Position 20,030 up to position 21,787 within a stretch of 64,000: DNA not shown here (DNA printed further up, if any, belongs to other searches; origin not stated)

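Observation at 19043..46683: Two paralogs of an apparently unclassified clan GH-A family, one periplasmic and one T9SS-secreted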

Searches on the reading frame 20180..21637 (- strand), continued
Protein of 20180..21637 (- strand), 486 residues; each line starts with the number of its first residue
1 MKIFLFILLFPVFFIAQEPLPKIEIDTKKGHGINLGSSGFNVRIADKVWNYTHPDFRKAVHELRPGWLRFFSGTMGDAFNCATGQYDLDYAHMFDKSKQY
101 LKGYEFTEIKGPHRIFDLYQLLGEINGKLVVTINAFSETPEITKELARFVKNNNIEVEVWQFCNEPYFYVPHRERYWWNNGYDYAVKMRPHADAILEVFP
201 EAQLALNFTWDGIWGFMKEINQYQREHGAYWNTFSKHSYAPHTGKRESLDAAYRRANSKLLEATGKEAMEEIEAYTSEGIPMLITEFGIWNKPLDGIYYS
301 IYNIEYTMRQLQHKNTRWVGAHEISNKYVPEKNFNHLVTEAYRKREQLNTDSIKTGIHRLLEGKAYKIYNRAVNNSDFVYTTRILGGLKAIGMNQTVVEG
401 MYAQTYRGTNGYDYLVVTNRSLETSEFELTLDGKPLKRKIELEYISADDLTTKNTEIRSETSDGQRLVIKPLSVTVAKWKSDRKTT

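Call 33: search_protein_families(library=pfam, proteins=[L037:12540-14108:+, L002:12829-14748:+, L022:12597-15749:+, L040:5199-8279:+, L006:12641-14191:+, L006:7954-9576:+, L041:2339-3274:+, L003:5228-7375:+, L031:2042-3880:+, L044:5089-6867:+], max_evalue=0.0001)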
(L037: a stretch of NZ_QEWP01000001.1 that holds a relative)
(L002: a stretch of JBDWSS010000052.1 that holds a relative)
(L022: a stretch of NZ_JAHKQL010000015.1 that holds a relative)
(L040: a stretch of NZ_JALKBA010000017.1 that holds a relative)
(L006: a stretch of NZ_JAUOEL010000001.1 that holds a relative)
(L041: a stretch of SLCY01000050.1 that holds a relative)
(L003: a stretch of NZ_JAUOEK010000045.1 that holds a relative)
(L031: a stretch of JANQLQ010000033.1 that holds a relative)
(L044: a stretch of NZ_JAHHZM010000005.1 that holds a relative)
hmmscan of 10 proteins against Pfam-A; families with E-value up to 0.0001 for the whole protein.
L037:12540-14108:+ (522 aa): 3 families
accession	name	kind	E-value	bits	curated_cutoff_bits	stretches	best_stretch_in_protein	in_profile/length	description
PF00884.28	Sulfatase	-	1.5e-55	189.1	25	1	73-400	1-300/301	Sulfatase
PF16347.10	SGSH_C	-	5.8e-22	78.9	29.3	1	358-498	10-150/154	N-sulphoglucosamine sulphohydrolase, C-terminal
PF01663.27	Phosphodiest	-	3.6e-10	40.4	23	1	75-369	1-251/342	Type I phosphodiesterase / nucleotide pyrophosphatase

L002:12829-14748:+ (639 aa): 3 families
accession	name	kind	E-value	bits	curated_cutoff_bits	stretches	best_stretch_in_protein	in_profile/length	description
PF10566.15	Glyco_hydro_97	-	6.6e-46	157.4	32.5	1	272-533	1-275/275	Glycoside hydrolase 97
PF14508.12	GH97_N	-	1.5e-33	116.6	25.3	1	32-267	1-229/229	Glycosyl-hydrolase 97 N-terminal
PF14509.12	GH97_C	-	1.1e-31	109.4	25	1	536-635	1-97/97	Glycosyl-hydrolase 97 C-terminal, oligomerisation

L022:12597-15749:+ (1050 aa): 7 families
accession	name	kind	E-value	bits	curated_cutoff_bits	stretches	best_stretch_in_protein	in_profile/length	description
PF02836.23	Glyco_hydro_2_C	-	1.2e-91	307.5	21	1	351-646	1-302/302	Glycosyl hydrolases family 2, TIM barrel domain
PF02929.23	Bgal_small_N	-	2.7e-72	243.8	25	1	771-1042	1-247/248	Beta galactosidase small chain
PF02837.24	Glyco_hydro_2_N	-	1.1e-41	143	28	1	76-242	2-167/169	Glycosyl hydrolases family 2, sugar binding domain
PF16353.11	LacZ_4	-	2.1e-24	86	27.3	1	656-743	1-86/87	Beta-galactosidase, domain 4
PF00703.27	Glyco_hydro_2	-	1.8e-14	54.9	23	1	247-349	2-109/109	Glycosyl hydrolases family 2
PF22666.2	Glyco_hydro_2_N2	-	5.1e-08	33.6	27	1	147-215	49-118/167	Glycosyl hydrolase 2 galactose-binding domain-like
PF21467.3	BetaGal_gal-bd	-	9e-05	23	27.3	0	150-208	4-62/62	Beta-galactosidase, galactose-binding domain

L040:5199-8279:+ (1026 aa): 8 families
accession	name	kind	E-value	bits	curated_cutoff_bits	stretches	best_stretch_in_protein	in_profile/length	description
PF02836.23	Glyco_hydro_2_C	-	8.6e-27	94.5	21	1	310-468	5-175/302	Glycosyl hydrolases family 2, TIM barrel domain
PF02837.24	Glyco_hydro_2_N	-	1.7e-25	90.4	28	1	42-188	4-166/169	Glycosyl hydrolases family 2, sugar binding domain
PF16355.11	DUF4982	-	4e-24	84.8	23.9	1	642-701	1-60/61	Domain of unknown function (DUF4982)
PF00703.27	Glyco_hydro_2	-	3.9e-16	60.2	23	1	202-303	7-109/109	Glycosyl hydrolases family 2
PF13290.12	CHB_HEX_C_1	-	1e-11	45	22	1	834-877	15-58/67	Chitobiase/beta-hexosaminidase C-terminal domain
PF13287.12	Fn3_assoc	-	1.1e-10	41.9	23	1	837-878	7-48/59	Fn3 associated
PF18565.7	Glyco_hydro2_C5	-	1e-09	38.6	32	1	715-805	1-90/103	Glycoside hydrolase family 2 C-terminal domain 5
PF22666.2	Glyco_hydro_2_N2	-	1.1e-08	35.7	27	1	100-171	51-123/167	Glycosyl hydrolase 2 galactose-binding domain-like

L006:12641-14191:+ (516 aa): 3 families
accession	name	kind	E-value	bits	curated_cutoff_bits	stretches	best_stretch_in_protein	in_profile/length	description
PF00884.28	Sulfatase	-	1.6e-48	166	25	1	47-402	1-300/301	Sulfatase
PF01663.27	Phosphodiest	-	2e-06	28.1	23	0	299-365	184-248/342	Type I phosphodiesterase / nucleotide pyrophosphatase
PF14707.11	Sulfatase_C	-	3.4e-05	24.8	30.9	0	429-509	3-94/127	C-terminal region of aryl-sulfatase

L006:7954-9576:+ (540 aa): 3 families
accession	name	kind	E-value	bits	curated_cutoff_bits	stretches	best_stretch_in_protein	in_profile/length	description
PF22633.2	F5_F8_type_C_2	-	2.5e-15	57.3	27.8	1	336-434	1-91/91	NedA-like, galactose-binding domain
PF18962.6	Por_Secre_tail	-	2.8e-13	50.4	27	1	469-538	2-74/75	Secretion system C-terminal sorting domain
PF00754.31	F5_F8_type_C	-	2.1e-11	44.4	28.2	1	321-446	3-122/127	F5/8 type C domain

L041:2339-3274:+ (311 aa): 1 family
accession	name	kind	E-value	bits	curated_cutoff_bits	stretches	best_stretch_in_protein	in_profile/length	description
PF08522.16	BT_3987-like_N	-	3.8e-10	40.9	25.9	1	36-153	4-118/120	BT_3987-like, N-terminal domain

L003:5228-7375:+ (715 aa): 2 families
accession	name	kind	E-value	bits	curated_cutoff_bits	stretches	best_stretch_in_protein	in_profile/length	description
PF11790.14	Glyco_hydro_cc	-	4.9e-39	134.7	21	1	395-609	17-237/237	Glycosyl hydrolase catalytic core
PF18962.6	Por_Secre_tail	-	2.3e-10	41.1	27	1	649-714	7-75/75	Secretion system C-terminal sorting domain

L031:2042-3880:+ (612 aa): 2 families
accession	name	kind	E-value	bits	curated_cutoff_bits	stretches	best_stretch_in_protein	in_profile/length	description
PF07980.17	SusD_RagB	-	2.9e-49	168.8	23.1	1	303-612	2-297/297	SusD family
PF14322.12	SusD-like_3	-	1.7e-17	64.7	27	1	46-228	22-185/191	Starch-binding associating with outer membrane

L044:5089-6867:+ (592 aa): 2 families
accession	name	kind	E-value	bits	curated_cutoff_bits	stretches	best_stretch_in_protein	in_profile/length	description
PF07980.17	SusD_RagB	-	1.5e-43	150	23.1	1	317-592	25-297/297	SusD family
PF14322.12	SusD-like_3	-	5e-16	59.9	27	1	76-223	44-170/191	Starch-binding associating with outer membrane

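Call 39: search_protein_families(library=pfam, alignment_id=A2, max_evalue=0.01)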
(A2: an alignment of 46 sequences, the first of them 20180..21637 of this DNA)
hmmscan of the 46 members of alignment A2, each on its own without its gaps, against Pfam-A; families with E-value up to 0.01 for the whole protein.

A. member 1, window:20180-21637:- (486 aa): 0 families

B. families by the number of members that match (of 46 scanned): 37 families (the first 25 are shown)
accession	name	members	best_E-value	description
PF00041.27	fn3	8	1.5e-23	Fibronectin type III domain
PF16656.11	Pur_ac_phosph_N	8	2.8e-06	Purple acid Phosphatase, N-terminal domain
PF03662.20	Glyco_hydro_79n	7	2.2e-05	Glycosyl hydrolase family 79, N-terminal domain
PF00150.24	Cellulase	5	4.7e-07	Cellulase (glycosyl hydrolase family 5)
PF25059.1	FN3_DSCAM-DSCAML_C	5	6.6e-07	DSCAM/DSCAML C-terminal Fn3-like domain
PF06964.18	Alpha-L-AF_C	4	5.8e-05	Alpha-L-arabinofuranosidase C-terminal domain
PF11790.14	Glyco_hydro_cc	3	0.00053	Glycosyl hydrolase catalytic core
PF17189.10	Glyco_hydro_30C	3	0.0068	Glycosyl hydrolase family 30 beta sandwich domain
PF07676.18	PD40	2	6.7e-19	WD40-like Beta Propeller Repeat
PF18962.6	Por_Secre_tail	2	5.9e-12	Secretion system C-terminal sorting domain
PF10179.15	NDNF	2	0.00027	Neuron-derived neurotrophic factor, first Fn(III) domain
PF01229.23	Glyco_hydro_39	2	0.00052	Glycosyl hydrolases family 39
PF16655.11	PhoD_N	2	0.0011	PhoD-like phosphatase, N-terminal domain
PF07554.19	FIVAR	2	0.0019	FIVAR domain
PF00884.28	Sulfatase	1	6.9e-63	Sulfatase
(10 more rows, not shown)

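Call 44: search_solved_structures(query=L037:12540-14108:+, max_evalue=1e-40)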
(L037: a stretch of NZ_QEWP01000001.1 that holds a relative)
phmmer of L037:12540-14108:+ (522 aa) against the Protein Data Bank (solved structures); distinct sequences matched with E-value up to 1e-40: 18.
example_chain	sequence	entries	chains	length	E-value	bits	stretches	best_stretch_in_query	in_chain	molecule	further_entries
9fo1_A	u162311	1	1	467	2.7e-131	441.7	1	73-519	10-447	k-carrageenan sulfatase S1_16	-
6ust_A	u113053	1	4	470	1.4e-116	393.1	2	71-288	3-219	N-acetylgalactosamine 6-sulfate sulfatase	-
7stt_A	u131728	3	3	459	1.8e-80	274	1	70-512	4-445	N-acetylgalactosamine-6-sulfatase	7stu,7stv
6uss_A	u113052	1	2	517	1.4e-77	264.4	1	60-510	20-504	Sulfatase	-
7oza_AAA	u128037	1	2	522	1e-71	245.1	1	59-512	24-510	Putative secreted sulfatase ydeN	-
9s8f_A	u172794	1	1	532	2.2e-67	230.8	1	172-515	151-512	Sulfatase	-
6prm_A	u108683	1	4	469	5.7e-64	219.5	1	70-500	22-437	exo-4S-kappa carrageenan S1 sulfatase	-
6psm_A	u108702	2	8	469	1.6e-62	214.7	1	70-500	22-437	exo-4S-kappa carrageenan S1 sulfatase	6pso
9hh3_A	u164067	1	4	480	6.6e-57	196.2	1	69-501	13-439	Sulfatase, family S1-19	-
6bia_A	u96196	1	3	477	1.1e-56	195.4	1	70-508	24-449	Sulfatase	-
9hh2_A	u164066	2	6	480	2e-55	191.3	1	69-501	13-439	Sulfatase, family S1-19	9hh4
7oz9_AAA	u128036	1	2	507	6.8e-55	189.5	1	70-503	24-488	N-acetylgalactosamine-6-sulfatase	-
6b0k_A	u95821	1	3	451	1.5e-54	188.4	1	72-508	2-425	Iota-carrageenan sulfatase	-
6b0j_A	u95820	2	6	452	1.5e-54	188.3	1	72-508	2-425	Iota-carrageenan sulfatase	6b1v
3ed4_A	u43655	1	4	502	3.4e-51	177.3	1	54-494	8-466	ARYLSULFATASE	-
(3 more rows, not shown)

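Call 55: list_cluster_members(proteins=[P0024, P0027, P0033, P0035, P0042, P0047, P0053, P0070, P0083, P0022])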
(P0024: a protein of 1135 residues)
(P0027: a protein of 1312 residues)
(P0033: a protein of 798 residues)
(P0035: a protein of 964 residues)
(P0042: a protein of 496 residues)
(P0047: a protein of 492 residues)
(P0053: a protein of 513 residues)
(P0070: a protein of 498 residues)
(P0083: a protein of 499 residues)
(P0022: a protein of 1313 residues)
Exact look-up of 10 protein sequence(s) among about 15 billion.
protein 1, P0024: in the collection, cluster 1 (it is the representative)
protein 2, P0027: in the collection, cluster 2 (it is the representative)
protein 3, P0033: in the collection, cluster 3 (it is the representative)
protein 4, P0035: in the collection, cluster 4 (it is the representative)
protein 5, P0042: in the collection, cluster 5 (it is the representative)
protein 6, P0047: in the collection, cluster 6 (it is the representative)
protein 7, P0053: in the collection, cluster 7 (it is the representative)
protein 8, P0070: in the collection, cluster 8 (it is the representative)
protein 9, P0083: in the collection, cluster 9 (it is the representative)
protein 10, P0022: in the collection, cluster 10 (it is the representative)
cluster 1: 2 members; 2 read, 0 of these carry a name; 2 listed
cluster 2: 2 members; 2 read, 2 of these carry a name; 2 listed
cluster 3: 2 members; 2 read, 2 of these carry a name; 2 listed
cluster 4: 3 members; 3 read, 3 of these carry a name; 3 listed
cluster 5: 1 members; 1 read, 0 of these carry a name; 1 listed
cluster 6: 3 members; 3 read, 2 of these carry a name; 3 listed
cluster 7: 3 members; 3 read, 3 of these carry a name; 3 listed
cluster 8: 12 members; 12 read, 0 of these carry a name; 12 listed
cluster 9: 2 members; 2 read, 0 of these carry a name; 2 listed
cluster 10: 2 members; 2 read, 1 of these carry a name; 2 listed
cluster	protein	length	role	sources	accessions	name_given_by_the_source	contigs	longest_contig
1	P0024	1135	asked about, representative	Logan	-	-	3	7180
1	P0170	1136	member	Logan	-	-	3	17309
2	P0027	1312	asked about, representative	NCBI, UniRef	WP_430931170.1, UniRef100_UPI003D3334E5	T9SS type A sorting domain-containing protein [Saccharicrinis sp. 156] | T9SS type A sorting domain-containing protein n=1 Tax=Saccharicrinis sp. 156 ...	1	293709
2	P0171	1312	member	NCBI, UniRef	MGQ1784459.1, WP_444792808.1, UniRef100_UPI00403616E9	T9SS type A sorting domain-containing protein [Saccharicrinis sp. GN24d3] | T9SS type A sorting domain-containing protein n=1 Tax=Saccharicrinis sp. GN24d3 ...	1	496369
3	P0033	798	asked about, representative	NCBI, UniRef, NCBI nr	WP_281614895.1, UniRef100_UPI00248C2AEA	fibronectin type III domain-containing protein [Flammeovirga sp. SubArs3] | fibronectin type III domain-containing protein n=1 Tax=Flammeovirga sp. SubArs3 ...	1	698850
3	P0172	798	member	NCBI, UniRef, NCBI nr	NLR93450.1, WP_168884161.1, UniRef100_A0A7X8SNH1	fibronectin type III domain-containing protein [Flammeovirga agarivorans] | Fibronectin type-III domain-containing protein n=1 Tax=Flammeovirga agarivorans ...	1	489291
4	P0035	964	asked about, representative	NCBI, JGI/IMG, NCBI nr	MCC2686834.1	MAG: hypothetical protein K0R75_3733 [Paenibacillaceae bacterium] | fibronectin type 3 domain-containing protein | hypothetical protein [Paenibacillaceae bacterium]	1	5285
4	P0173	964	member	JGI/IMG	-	fibronectin type 3 domain-containing protein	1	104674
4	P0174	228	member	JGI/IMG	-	hypothetical protein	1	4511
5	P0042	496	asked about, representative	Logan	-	-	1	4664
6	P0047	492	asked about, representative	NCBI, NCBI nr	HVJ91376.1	MAG TPA: hypothetical protein VM580_16340 [Labilithrix sp.] | hypothetical protein [Labilithrix sp.]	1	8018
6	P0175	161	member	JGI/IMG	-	hypothetical protein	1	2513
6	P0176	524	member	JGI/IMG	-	-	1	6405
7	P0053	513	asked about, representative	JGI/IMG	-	hypothetical protein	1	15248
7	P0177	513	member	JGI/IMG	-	hypothetical protein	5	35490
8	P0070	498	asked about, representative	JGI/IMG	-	-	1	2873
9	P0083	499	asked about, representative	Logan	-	-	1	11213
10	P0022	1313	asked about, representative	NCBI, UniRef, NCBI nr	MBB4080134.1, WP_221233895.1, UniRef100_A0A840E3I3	arylsulfatase A-like enzyme/fibronectin type 3 domain-containing protein [Lewinella ... | Arylsulfatase A-like enzyme/fibronectin type 3 domain-containing protein n=1 ... | sulfatase-like hydrolase/transferase [Neolewinella aquimaris]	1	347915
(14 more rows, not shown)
